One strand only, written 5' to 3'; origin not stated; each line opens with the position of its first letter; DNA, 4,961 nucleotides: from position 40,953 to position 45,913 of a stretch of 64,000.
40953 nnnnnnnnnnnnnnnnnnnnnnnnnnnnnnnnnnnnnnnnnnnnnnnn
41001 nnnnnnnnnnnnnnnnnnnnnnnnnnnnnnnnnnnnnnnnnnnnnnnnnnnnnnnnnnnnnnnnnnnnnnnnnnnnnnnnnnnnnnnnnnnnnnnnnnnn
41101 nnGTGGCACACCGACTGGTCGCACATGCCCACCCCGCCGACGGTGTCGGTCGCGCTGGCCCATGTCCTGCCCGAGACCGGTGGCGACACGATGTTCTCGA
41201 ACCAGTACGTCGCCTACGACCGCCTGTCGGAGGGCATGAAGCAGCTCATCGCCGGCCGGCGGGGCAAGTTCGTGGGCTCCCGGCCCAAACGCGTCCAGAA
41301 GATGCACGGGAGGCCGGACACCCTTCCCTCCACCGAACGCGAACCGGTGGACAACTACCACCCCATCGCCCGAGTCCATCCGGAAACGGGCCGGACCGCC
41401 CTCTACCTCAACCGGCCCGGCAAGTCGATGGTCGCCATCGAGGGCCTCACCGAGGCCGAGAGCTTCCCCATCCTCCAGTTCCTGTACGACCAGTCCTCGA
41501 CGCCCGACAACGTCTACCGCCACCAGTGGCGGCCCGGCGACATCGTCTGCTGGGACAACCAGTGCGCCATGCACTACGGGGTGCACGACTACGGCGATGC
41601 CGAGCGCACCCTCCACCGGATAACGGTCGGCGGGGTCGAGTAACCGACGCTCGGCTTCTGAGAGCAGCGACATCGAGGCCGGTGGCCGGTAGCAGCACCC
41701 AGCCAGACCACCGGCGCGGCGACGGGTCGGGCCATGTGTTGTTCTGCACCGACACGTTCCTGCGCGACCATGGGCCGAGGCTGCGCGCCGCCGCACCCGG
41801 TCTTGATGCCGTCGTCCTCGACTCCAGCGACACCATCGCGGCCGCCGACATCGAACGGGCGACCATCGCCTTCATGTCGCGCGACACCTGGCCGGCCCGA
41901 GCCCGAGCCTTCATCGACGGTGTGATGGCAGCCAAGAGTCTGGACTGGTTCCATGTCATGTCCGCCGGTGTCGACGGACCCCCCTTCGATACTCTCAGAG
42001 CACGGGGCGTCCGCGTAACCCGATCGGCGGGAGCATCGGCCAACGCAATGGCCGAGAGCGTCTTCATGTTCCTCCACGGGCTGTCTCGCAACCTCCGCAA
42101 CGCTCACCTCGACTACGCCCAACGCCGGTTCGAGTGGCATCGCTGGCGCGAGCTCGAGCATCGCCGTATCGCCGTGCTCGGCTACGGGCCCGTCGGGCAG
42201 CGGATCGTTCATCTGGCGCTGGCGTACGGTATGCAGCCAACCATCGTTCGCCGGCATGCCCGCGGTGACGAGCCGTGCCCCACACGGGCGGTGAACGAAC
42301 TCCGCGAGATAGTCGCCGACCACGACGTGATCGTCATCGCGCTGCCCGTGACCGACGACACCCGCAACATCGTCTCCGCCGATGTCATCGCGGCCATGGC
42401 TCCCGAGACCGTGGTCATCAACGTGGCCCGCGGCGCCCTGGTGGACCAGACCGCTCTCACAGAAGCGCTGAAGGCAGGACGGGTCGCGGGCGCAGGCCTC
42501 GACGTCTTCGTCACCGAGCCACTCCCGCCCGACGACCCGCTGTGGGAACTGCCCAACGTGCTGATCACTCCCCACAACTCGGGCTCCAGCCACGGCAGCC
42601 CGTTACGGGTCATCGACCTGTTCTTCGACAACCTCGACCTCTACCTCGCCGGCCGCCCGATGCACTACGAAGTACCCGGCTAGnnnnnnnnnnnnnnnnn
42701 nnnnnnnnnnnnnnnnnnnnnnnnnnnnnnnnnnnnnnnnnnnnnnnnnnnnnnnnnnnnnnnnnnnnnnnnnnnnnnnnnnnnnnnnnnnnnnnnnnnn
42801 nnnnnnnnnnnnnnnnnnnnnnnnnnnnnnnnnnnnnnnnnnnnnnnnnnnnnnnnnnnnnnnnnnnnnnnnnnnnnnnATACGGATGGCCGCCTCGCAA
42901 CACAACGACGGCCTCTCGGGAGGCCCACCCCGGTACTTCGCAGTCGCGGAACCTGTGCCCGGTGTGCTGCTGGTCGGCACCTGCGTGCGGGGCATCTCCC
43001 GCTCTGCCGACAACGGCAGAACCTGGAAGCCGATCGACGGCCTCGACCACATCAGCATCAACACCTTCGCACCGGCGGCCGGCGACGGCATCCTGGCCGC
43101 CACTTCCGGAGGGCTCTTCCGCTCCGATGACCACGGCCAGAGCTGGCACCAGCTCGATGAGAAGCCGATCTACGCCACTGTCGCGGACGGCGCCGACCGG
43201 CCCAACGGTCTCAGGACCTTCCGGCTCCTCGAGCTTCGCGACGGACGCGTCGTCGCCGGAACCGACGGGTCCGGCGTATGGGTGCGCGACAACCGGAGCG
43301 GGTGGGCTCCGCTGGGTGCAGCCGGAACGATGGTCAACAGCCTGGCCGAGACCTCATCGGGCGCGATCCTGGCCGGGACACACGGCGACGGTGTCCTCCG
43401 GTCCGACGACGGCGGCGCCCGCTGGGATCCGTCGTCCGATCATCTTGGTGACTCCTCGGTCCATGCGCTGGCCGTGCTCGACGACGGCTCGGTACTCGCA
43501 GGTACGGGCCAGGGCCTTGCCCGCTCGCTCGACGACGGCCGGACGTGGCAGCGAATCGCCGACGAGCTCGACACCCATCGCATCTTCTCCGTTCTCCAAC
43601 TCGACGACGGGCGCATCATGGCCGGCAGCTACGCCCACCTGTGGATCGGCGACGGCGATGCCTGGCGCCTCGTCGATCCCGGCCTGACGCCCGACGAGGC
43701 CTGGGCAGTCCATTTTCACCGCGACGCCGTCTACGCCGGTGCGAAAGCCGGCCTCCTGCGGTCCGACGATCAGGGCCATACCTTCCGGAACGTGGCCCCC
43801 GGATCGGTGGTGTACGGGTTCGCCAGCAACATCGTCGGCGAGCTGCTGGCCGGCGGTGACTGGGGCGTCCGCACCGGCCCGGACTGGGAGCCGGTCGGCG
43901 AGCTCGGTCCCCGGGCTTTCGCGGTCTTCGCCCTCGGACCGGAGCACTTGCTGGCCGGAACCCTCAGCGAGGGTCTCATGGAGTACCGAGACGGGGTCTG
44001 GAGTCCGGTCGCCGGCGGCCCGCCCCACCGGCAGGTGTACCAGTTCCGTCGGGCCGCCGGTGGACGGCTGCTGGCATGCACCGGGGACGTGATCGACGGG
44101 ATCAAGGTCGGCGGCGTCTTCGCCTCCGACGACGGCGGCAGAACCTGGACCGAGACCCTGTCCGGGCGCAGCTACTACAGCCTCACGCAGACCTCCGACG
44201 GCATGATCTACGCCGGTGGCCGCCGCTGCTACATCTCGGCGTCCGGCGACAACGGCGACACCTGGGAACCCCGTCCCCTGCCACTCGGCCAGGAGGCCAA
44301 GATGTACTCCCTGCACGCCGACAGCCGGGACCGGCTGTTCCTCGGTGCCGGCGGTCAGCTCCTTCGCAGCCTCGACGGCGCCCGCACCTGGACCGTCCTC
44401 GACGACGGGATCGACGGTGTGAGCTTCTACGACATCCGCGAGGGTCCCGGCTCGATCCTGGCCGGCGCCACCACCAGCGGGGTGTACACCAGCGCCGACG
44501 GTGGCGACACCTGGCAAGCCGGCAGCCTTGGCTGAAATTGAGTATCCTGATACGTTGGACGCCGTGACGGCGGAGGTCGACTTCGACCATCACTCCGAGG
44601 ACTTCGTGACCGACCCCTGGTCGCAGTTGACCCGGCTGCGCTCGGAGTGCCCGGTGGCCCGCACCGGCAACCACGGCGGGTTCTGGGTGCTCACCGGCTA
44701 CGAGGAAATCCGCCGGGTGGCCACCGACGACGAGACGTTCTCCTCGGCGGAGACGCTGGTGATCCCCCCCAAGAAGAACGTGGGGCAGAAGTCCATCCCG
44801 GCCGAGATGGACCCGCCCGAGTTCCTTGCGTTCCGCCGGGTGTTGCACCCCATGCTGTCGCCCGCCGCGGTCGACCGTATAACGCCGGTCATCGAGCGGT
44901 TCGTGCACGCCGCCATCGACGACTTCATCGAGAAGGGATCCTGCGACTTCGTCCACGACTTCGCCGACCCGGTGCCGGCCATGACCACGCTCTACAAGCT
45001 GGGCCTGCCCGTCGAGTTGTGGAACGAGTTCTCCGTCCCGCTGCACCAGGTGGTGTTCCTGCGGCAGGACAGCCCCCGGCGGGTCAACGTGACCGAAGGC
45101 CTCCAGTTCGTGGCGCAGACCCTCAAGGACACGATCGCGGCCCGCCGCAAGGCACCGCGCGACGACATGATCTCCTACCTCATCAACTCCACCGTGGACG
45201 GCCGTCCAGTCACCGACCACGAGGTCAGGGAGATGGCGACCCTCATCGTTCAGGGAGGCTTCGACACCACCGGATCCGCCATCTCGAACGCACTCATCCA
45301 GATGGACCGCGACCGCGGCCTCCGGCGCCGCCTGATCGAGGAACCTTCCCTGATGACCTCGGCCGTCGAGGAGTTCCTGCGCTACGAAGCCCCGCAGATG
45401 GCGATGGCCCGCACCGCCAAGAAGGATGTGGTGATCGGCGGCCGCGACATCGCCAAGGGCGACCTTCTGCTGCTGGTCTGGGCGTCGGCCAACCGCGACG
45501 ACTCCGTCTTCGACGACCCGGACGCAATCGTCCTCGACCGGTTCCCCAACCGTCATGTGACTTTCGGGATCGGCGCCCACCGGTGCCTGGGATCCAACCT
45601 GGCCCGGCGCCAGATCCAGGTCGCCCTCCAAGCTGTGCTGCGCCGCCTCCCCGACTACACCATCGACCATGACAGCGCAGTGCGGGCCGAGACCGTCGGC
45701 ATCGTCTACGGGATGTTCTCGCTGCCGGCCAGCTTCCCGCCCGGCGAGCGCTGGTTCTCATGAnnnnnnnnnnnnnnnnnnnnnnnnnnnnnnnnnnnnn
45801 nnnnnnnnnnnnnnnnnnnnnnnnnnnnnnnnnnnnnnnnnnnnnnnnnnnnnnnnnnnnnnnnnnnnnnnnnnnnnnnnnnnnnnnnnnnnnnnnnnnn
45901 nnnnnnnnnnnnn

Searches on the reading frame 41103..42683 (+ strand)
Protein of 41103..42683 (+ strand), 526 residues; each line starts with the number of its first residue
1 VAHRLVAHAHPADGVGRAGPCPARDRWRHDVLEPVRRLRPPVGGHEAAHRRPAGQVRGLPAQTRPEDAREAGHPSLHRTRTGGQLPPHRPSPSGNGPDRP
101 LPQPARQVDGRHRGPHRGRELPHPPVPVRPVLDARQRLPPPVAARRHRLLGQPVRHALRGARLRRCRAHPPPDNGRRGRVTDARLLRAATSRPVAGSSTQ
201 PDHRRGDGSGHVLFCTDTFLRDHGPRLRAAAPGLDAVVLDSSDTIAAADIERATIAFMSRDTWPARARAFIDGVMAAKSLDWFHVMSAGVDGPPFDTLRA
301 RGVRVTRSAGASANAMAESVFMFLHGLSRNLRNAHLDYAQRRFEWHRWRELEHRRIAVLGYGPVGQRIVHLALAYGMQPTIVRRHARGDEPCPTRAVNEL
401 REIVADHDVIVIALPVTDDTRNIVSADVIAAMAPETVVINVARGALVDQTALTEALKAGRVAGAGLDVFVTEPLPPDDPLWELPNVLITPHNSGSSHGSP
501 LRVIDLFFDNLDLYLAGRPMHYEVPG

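Call 12: search_protein_families(library=pfam, proteins=[window:41103-42683:+], max_evalue=0.001)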
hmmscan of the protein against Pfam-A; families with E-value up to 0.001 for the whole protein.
window:41103-42683:+ (526 aa): 3 families
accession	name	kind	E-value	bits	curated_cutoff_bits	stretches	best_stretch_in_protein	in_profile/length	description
PF02826.25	2-Hacid_dh_C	-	6.2e-47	159.7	25.1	1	322-492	2-177/178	D-isomer specific 2-hydroxyacid dehydrogenase, NAD binding domain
PF00389.36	2-Hacid_dh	-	1.7e-07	31.4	24.6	1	276-524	58-133/134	D-isomer specific 2-hydroxyacid dehydrogenase, catalytic domain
PF03446.21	NAD_binding_2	-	0.00054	20.4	21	1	355-459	1-110/161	NAD binding domain of 6-phosphogluconate dehydrogenase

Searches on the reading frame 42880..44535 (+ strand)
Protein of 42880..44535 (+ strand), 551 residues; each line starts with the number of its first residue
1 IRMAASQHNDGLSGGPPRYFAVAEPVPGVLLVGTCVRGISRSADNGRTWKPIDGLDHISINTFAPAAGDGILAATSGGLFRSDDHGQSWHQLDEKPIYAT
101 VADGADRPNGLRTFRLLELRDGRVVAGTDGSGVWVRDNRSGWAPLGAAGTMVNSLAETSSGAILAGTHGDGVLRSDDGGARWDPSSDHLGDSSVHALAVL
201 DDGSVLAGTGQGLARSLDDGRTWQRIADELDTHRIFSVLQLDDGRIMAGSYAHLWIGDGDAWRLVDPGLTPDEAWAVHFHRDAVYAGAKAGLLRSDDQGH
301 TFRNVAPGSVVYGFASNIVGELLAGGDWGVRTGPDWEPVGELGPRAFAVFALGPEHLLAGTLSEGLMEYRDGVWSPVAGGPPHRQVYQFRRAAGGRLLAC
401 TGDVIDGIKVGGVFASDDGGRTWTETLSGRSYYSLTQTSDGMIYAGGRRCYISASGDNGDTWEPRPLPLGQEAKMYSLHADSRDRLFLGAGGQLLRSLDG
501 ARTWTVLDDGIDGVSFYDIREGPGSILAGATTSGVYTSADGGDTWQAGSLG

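Call 35: search_protein_families(library=pfam, proteins=[window:42880-44535:+], max_evalue=0.0001)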
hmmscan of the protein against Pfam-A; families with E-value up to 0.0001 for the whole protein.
window:42880-44535:+ (551 aa): 6 families
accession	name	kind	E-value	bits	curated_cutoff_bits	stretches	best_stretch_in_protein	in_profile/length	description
PF15902.12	Sortilin-Vps10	-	2.2e-16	60.2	33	0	39-93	3-61/446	Sortilin, neurotensin receptor 3,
PF02012.26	BNR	-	3.1e-14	51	27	0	80-90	1-11/12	BNR/Asp-box repeat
PF14870.12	PSII_BNR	-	1.1e-08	35.2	27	0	447-547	35-139/303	Photosynthesis system II assembly factor YCF48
PF07494.17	Reg_prop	-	4.4e-08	32.8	20.4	0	427-448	2-23/24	Two component regulator propeller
PF13088.12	BNR_2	-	2.8e-06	27.3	31.4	0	411-464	138-200/277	BNR repeat-like domain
PF19755.4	DUF6242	-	4.4e-05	23.9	29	0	439-504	162-217/217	Domain of unknown function (DUF6242)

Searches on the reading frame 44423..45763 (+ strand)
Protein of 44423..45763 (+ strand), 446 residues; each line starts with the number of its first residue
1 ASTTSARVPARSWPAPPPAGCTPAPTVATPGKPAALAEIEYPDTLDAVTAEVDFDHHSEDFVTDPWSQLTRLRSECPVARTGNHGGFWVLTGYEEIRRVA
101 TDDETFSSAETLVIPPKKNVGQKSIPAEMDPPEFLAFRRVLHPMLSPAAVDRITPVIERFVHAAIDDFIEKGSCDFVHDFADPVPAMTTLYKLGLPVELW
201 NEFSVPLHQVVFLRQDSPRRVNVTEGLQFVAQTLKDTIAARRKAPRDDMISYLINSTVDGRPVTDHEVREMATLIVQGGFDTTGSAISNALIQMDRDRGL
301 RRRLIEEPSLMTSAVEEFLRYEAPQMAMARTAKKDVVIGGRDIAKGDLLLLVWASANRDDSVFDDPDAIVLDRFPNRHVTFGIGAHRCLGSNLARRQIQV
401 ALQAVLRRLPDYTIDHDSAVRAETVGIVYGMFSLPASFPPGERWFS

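Call 35: search_protein_families(library=pfam, proteins=[window:44423-45763:+], max_evalue=0.0001)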
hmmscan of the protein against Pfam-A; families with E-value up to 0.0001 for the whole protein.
window:44423-45763:+ (446 aa): 1 family
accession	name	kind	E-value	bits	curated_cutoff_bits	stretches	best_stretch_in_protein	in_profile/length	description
PF00067.27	p450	-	8.3e-26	91.2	22.8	1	228-408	221-431/462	Cytochrome P450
